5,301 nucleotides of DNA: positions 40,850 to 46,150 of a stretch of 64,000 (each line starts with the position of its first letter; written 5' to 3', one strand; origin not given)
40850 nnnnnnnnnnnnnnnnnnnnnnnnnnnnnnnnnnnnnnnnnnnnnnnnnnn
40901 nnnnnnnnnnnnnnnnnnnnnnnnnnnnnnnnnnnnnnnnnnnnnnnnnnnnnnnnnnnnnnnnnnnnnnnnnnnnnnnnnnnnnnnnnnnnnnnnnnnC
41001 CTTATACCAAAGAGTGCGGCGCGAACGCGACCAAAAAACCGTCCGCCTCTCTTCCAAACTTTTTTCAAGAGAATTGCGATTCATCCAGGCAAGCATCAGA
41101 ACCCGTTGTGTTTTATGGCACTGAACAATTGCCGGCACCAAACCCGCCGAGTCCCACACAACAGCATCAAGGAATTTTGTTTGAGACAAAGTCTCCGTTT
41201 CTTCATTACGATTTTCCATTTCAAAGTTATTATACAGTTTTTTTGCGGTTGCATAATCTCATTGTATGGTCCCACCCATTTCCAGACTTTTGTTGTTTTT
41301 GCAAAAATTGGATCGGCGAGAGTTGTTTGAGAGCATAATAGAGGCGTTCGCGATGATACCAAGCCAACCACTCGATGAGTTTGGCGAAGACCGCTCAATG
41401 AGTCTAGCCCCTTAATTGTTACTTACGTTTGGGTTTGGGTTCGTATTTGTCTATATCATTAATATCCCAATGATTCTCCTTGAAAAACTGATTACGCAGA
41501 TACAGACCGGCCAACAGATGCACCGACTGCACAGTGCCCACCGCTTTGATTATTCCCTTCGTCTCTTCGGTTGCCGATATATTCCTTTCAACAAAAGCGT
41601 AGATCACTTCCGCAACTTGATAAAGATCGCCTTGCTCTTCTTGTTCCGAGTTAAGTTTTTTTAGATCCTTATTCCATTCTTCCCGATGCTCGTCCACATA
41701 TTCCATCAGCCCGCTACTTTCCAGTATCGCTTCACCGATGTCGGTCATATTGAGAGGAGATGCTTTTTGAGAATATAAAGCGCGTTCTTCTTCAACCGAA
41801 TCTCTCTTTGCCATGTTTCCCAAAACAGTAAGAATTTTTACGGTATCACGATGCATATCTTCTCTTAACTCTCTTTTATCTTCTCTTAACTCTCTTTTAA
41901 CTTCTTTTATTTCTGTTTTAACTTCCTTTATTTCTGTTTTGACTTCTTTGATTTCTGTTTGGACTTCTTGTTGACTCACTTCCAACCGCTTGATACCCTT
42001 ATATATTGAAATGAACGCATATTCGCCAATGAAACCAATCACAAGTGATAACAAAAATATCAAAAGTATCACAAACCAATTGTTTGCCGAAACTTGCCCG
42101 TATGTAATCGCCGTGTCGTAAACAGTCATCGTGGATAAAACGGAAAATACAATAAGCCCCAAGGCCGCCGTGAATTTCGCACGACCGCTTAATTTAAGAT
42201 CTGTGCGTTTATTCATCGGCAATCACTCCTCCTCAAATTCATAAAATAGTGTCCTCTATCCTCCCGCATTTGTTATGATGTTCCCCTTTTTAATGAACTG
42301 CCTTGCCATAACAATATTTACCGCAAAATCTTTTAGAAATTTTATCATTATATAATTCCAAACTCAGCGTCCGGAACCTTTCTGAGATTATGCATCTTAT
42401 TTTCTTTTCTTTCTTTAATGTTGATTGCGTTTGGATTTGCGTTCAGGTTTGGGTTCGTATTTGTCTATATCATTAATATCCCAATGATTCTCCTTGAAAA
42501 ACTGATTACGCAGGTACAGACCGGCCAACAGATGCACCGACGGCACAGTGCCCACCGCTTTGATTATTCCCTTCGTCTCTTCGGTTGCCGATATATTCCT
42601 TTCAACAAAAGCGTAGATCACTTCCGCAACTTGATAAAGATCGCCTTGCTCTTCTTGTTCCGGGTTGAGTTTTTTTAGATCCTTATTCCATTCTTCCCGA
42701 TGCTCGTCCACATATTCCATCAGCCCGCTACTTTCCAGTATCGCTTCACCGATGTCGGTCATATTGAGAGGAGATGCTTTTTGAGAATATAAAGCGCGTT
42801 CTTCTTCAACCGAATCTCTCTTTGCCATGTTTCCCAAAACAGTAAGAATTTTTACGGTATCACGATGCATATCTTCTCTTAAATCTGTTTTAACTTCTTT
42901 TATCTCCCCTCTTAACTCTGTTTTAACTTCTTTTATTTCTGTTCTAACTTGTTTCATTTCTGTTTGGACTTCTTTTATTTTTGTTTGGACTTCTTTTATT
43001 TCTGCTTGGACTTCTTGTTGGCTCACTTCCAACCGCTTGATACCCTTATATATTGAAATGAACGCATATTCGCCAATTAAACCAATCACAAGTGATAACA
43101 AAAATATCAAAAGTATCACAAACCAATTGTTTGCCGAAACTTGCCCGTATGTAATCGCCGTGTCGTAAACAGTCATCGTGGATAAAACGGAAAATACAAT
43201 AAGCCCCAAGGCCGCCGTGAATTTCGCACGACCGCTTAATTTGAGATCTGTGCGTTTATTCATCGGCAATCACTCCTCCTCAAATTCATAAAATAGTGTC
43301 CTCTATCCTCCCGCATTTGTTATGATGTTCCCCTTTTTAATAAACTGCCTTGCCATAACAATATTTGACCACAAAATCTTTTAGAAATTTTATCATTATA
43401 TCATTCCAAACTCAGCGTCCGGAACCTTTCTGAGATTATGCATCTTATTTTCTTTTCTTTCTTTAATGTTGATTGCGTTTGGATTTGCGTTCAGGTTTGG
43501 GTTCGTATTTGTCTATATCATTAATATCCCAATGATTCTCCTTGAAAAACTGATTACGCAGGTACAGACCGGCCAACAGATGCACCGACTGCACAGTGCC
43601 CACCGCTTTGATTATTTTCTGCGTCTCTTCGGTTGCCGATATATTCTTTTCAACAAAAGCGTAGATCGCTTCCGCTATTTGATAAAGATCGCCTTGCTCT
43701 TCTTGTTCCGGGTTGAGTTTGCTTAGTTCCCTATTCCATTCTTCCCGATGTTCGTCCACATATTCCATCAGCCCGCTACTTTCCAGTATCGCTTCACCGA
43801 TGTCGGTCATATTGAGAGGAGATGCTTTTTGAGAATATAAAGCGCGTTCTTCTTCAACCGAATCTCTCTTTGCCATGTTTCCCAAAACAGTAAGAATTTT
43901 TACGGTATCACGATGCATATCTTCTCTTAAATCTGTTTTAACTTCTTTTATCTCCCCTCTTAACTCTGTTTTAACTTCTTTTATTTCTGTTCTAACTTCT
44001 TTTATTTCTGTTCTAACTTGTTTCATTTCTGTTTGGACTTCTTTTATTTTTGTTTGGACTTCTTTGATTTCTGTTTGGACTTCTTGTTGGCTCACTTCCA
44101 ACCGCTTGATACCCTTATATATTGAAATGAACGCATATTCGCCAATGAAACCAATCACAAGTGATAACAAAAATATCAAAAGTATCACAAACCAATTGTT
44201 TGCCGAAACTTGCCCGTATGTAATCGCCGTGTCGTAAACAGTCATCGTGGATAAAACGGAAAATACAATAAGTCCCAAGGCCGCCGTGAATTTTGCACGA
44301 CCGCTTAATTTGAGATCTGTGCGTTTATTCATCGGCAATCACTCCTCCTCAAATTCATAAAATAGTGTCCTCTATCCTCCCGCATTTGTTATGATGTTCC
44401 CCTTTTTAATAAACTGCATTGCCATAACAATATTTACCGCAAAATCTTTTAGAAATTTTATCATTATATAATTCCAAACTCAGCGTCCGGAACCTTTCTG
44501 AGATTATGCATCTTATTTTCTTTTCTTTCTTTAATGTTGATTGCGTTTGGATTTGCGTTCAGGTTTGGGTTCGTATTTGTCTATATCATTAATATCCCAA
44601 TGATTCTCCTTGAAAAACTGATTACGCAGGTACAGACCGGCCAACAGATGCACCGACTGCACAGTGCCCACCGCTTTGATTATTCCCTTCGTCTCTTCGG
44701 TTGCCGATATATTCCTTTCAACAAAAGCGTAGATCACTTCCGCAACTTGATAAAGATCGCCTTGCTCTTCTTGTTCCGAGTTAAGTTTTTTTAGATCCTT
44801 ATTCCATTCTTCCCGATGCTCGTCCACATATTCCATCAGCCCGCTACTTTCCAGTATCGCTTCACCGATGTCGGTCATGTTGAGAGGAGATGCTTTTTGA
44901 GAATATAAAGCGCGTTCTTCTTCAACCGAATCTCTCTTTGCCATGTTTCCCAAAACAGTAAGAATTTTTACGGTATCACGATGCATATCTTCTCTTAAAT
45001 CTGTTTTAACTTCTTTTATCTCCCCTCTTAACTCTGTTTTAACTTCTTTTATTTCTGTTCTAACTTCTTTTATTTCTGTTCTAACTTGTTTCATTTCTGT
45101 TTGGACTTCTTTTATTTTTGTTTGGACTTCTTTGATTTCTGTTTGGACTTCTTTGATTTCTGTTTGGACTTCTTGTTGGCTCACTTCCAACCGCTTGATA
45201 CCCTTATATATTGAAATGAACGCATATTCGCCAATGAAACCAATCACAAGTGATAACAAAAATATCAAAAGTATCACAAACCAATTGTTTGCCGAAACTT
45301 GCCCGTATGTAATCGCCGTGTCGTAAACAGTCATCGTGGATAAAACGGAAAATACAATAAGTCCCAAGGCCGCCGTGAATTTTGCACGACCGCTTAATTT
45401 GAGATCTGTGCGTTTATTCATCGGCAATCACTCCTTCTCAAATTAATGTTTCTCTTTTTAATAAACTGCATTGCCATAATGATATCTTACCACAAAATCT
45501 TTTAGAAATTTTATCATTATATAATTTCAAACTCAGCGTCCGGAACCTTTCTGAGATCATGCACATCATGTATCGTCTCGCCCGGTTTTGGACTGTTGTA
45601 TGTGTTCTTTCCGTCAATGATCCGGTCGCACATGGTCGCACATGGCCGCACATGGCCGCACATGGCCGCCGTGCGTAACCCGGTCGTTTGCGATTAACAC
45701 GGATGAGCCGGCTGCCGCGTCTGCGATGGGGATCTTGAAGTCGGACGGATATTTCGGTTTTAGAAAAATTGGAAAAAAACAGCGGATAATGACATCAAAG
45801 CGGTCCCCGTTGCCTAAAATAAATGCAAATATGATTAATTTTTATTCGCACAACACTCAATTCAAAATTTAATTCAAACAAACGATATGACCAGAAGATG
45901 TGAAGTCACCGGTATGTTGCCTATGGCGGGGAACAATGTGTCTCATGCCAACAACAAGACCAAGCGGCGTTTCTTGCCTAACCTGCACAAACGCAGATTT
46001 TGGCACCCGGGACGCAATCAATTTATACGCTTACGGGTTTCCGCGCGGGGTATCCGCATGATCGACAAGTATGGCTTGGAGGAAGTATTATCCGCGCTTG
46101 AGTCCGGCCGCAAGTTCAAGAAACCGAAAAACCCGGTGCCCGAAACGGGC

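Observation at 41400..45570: Four head-to-tail paralogs of a membrane-anchored coiled-coil protein that differ by 21-bp (heptad) repeat number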

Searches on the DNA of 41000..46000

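Call 103: search_rna_families(source=window, start=41000, end=46000, threshold=evalue, max_evalue=1)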
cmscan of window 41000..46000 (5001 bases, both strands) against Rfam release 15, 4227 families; matches with E-value up to 1: 0.
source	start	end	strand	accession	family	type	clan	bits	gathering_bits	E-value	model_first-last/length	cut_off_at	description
